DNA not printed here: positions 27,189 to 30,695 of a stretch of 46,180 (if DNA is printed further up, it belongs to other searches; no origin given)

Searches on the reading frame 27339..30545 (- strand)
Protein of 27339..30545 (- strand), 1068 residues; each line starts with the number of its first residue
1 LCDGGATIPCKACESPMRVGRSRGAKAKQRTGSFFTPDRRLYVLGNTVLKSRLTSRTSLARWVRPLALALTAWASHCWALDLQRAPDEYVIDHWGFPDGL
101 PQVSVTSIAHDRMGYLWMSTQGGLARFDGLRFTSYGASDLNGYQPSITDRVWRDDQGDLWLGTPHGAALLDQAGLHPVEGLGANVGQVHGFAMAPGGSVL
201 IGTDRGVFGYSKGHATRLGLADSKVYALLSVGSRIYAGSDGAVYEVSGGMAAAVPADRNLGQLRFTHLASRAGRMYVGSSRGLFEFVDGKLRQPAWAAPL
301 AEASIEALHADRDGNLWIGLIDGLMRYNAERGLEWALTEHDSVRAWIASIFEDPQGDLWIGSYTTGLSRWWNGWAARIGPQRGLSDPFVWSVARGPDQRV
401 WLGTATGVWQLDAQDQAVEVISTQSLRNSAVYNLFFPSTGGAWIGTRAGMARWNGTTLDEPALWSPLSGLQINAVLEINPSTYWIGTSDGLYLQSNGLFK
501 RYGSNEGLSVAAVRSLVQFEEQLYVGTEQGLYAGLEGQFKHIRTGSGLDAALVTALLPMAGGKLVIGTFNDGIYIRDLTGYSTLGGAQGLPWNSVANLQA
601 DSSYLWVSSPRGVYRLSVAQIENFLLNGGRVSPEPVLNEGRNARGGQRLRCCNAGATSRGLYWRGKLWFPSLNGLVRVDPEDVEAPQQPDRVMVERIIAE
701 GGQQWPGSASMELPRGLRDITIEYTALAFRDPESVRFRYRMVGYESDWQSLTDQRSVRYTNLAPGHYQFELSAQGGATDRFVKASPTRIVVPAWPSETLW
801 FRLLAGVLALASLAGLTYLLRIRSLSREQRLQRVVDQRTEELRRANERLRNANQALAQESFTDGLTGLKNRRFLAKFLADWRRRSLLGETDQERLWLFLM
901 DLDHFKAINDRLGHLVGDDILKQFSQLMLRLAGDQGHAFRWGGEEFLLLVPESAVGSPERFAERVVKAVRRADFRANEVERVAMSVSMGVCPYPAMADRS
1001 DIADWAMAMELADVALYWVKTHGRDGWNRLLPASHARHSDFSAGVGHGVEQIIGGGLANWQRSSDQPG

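Call 34: search_protein_families(library=pfam, proteins=[window:27339-30545:-], max_evalue=0.00001)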
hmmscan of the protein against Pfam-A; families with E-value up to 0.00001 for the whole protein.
window:27339-30545:- (1068 aa): 3 families
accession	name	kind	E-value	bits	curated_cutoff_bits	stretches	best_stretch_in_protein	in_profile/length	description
PF00990.26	GGDEF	-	3e-31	108.8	23.8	1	861-1025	2-160/161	Diguanylate cyclase, GGDEF domain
PF07494.17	Reg_prop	-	3.7e-19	66.8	20.4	0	347-363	7-23/24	Two component regulator propeller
PF07495.19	Y_Y_Y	-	2.3e-13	50.3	26.6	1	729-773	2-46/65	Y_Y_Y domain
